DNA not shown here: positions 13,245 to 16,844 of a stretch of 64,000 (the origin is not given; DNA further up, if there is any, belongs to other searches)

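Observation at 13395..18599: Oversized AsmA-family protein (1734 aa) whose C-terminal half is coiled-coil and low-complexity rather than the usual DUF490-type region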

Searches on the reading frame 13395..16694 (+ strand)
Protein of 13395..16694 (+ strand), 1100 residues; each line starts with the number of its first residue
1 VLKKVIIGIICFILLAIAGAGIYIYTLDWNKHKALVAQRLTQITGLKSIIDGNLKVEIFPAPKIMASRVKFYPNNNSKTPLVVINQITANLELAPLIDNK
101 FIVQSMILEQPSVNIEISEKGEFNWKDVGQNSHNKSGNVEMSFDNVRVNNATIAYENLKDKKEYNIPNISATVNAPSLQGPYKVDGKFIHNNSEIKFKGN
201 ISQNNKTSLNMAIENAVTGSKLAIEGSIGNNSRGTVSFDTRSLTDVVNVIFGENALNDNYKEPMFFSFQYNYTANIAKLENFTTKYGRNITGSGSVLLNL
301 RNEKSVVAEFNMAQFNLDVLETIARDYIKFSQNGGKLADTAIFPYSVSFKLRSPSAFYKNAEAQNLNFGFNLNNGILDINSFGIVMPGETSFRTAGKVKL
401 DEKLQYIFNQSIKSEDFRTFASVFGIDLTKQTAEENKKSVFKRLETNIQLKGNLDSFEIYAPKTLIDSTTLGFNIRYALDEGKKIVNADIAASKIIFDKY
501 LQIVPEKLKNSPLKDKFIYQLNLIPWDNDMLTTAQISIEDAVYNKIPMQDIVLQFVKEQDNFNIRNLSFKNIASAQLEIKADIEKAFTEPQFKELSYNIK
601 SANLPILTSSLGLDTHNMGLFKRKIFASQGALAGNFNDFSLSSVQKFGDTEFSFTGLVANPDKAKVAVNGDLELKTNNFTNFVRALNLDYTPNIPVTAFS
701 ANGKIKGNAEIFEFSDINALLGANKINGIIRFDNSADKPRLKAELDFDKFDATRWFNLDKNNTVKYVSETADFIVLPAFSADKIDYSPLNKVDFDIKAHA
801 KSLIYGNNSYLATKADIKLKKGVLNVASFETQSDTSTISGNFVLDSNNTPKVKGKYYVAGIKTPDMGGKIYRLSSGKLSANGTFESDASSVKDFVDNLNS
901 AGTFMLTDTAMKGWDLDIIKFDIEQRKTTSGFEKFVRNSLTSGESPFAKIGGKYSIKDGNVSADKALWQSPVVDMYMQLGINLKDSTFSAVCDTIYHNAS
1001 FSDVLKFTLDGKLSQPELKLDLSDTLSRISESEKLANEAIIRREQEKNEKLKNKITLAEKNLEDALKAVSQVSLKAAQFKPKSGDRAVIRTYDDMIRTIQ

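Call 38: predict_structure(alignment_id=A1)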
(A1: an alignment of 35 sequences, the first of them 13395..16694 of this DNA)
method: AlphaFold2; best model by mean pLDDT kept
length: 1100 residues; sequences in the alignment: 35
mean_pLDDT: 87.1   pTM: 0.60
mean pLDDT of the five models: 87.1, 84.7, 84.3, 84.1, 82.5
residues with pLDDT >= 90: 636; 70-90: 356; 50-70: 94; < 50: 14
segments of 3 or more residues with pLDDT < 50: 93-97, 135-138
pLDDT, mean of each block of 10 residues (from residue 1): 65 67 63 76 78 73 81 79 86 51 77 88 75 50 79 89 87 80 90 91 82 92 90 94 92 87 95 91 94 94 91 94 91 88 90 93 95 93 95 95 90 95 92 90 96 94 95 94 92 93 85 91 88 96 92 95 97 94 95 96 92 83 93 95 95 96 91 93 86 81 95 96 92 93 95 85 71 87 91 95 90 96 95 91 92 95 90 93 95 93 94 92 85 90 93 93 91 92 89 89 87 92 85 75 69 73 70 60 54 56
secondary structure, 60 per line:
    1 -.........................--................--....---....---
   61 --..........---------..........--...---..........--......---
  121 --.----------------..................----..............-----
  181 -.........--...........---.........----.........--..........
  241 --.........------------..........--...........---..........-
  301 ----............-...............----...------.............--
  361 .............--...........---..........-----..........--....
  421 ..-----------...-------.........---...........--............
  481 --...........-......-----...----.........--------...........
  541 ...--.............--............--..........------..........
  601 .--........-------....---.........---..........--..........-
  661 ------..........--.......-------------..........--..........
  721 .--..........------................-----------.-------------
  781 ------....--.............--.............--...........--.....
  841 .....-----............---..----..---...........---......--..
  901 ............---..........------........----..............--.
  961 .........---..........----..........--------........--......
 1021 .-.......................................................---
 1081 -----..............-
elements in order (helices of 4 or more, strands of 3 or more residues): H2-26 H29-44 E47-50 E54-57 E63-72 E82-91 E100-109 E112-117 E140-157 E162-175 E182-190 E193-203 E207-215 E220-228 E231-240 H243-251 E264-273 E276-286 E290-299 E305-316 H318-332 E346-358 E361-373 E376-386 E390-399 E405-414 H417-422 E444-452 E456-466 E469-480 E483-493 H497-500 H513-521 E530-543 E546-558 E561-572 E575-584 E591-601 H604-611 H619-622 E626-634 E638-647 E650-659 E667-676 H679-685 E699-708 E711-721 E724-733 E740-751 H752-755 H787-790 E793-805 E808-820 E823-833 E836-845 E851-862 E877-887 H891-896 E899-912 H916-925 H932-939 E944-957 E960-969 E973-982 E987-996 E1005-1012 E1015-1021 H1023-1077 H1086-1099

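Call 42: fold_search(model_id=the predicted structure, library=pdb)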
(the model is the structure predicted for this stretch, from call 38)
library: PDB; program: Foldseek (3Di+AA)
matches with E <= 10: 570; with E <= 0.001: 5
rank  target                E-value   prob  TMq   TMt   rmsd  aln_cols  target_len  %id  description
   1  9cap_A                2.6e-13  1.00  0.08  0.07  41.4      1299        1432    8  Structure of the LPD-3 complex (released 2025-04-23)
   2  9e9r                  6.3e-05  0.98  0.18  0.07  40.5      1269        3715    8  The Structure of ApoB100 from Human Low-Density Lipoprotein (released 2024-12-18)
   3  9ea7                  7.3e-05  1.00  0.20  0.07  22.2      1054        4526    8  The Structure of ApoB100 from Human Low-Density Lipoprotein (released 2024-12-18)
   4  5iv9_A                3.1e-04  0.60  0.11  0.14  46.7      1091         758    7  The LPS Transporter LptDE from Klebsiella pneumoniae, full-length (released 2016-05-18)
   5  9fz5_A                5.4e-04  0.35  0.10  0.13  45.2       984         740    9  Cryo-EM structure of LptDE-YedD complex from Escherichia Coli (released 2025-04-09)
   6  9bdt_A                1.6e-03  0.54  0.13  0.06  29.6      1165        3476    8  Apolipoprotein B 100 bound to LDL receptor and legobody (released 2024-12-25)
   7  9coo_A                3.8e-03  0.38  0.07  0.15  25.4       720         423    8  Nanobody 4 bound to Apolipoprotein B 100 (released 2024-12-25)
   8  6g6u_A                5.3e-03  0.82  0.08  0.21  21.5       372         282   11  The dynamic nature of the VDAC1 channels in bilayers: human VDAC1 at 2.7 Angstrom resolution (released 2019-04-10)
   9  3n2q                  5.8e-03  0.38  0.06  0.14  17.5       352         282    9  Crystal structure of Sex pheromone staph-cAM373 precursor (released 2010-06-02)
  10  3emn                  7.8e-03  0.80  0.08  0.22  21.4       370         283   10  The Crystal Structure of Mouse VDAC1 at 2.3 A resolution (released 2008-12-16)
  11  9a36_MODEL_1_A        7.8e-03  0.16  0.06  0.09  37.0       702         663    5  Model of E. coli CirA by in-cell photo-crosslinking MS and deep learning (released 2023-02-24)
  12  9xdc_B                8.2e-03  0.69  0.11  0.24  17.3       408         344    8  TamAB hybrid barrel state (released 2026-01-28)
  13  9xdd_B                1.0e-02  0.77  0.11  0.26  10.9       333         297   10  TamAB in non-hybrid barrel state (released 2026-01-28)
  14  6zqa_UQ               1.2e-02  0.12  0.09  0.10  39.8       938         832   10  Cryo-EM structure of the 90S pre-ribosome from Saccharomyces cerevisiae, state A (Poly-Ala) (released 2020-09-23)
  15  4bum                  1.3e-02  0.69  0.08  0.22  21.9       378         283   10  Crystal structure of the Voltage Dependant Anion Channel 2 from zebrafish. (released 2014-03-26)
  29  9bde_A                1.0e-01  0.11  0.11  0.11  27.7      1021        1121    8  Middle Region of Apolipoprotein B 100 bound to Low Density Lipoprotein Receptor (released 2024-12-25)
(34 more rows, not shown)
